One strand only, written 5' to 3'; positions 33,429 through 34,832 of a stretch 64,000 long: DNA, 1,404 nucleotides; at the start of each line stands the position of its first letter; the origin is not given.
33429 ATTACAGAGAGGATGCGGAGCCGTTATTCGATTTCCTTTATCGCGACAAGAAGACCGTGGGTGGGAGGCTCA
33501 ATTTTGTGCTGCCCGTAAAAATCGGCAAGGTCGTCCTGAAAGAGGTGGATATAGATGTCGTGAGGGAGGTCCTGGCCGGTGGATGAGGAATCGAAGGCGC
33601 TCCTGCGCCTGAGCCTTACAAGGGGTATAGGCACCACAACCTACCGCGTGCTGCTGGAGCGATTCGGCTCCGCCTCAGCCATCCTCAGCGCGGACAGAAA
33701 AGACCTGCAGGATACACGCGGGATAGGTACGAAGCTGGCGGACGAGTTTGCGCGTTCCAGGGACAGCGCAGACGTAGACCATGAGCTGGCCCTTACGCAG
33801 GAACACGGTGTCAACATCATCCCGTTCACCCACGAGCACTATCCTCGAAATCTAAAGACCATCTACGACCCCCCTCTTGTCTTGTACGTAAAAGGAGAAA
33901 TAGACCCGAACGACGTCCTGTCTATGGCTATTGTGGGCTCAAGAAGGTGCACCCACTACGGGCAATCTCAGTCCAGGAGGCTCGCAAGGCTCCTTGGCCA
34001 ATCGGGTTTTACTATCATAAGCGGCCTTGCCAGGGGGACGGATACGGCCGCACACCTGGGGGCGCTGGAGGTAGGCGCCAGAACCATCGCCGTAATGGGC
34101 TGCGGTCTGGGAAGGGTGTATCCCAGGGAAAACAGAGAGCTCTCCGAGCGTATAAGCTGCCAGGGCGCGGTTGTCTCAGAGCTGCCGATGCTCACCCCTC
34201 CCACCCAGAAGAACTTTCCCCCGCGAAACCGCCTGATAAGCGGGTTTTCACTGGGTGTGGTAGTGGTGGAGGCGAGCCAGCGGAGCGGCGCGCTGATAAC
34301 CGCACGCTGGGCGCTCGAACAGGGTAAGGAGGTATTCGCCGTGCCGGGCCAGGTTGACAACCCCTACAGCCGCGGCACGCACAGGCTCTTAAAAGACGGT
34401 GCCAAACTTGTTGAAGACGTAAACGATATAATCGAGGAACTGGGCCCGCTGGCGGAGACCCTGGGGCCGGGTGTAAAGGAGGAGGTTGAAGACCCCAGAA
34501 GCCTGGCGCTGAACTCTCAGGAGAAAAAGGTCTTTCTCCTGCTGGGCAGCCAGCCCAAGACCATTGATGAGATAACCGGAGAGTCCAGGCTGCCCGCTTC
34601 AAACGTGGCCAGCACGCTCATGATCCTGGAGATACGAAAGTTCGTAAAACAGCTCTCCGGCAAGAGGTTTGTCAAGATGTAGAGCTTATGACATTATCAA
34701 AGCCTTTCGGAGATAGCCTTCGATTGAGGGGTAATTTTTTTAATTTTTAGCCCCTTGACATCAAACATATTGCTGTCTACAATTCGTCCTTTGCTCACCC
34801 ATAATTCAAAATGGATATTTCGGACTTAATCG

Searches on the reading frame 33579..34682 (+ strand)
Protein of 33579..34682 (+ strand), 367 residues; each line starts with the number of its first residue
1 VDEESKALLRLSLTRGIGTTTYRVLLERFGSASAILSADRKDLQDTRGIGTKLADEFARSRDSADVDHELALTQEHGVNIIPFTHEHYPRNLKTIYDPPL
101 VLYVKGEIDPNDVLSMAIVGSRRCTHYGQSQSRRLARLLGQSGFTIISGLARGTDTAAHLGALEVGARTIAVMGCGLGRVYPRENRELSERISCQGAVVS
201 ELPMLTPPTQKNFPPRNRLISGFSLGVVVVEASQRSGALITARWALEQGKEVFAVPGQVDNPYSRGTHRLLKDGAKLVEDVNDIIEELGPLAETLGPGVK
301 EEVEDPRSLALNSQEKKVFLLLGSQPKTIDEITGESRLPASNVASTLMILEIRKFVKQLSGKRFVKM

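Call 32: find_encoding_contigs(protein=window:33579-34682:+, flank=10000, max_places=1)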
Protein window:33579-34682:+ (367 aa): 1 contig read that carries it; 1 place shown.
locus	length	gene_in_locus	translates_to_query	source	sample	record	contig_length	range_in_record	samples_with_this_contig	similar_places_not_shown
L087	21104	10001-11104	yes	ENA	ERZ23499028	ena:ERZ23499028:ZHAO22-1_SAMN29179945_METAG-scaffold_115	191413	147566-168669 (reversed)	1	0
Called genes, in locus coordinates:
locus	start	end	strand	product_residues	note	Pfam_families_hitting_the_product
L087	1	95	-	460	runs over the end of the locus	PF00072:Response_reg, PF00158:Sigma54_activat, PF14532:Sigma54_activ_2, PF07728:AAA_5, PF25601:AAA_lid_14, PF02954:HTH_8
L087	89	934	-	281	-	PF00512:HisKA, PF02518:HATPase_c, PF14501:HATPase_c_5 (weak)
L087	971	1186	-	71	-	PF00313:CSD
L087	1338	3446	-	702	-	PF01138:RNase_PH, PF03725:RNase_PH_C, PF03726:PNPase, PF01138:RNase_PH, PF00013:KH_1, PF22675:KH-I_KHDC4-BBP (weak), PF00575:S1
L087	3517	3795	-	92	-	PF00312:Ribosomal_S15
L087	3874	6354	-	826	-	PF12801:Fer4_5, PF00037:Fer4 (faint), PF12837:Fer4_6 (faint), PF13484:Fer4_16 (faint), PF14697:Fer4_21 (faint), PF12801:Fer4_5, PF12838:Fer4_7 (weak), PF20244:DUF6599, +2 more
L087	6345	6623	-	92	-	PF04077:DsrH (faint)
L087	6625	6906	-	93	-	PF02635:DsrE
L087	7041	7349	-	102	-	PF02635:DsrE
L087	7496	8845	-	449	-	PF08245:Mur_ligase_M, PF27239:FOL3_C, PF02875:Mur_ligase_C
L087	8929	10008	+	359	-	PF00465:Fe-ADH, PF13685:Fe-ADH_2, PF01761:DHQ_synthase, PF24621:DHQS_C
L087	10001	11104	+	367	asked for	PF21102:DprA_N (weak), PF02481:DNA_processg_A, PF17782:WHD_DprA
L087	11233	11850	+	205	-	-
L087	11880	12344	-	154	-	-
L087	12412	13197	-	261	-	-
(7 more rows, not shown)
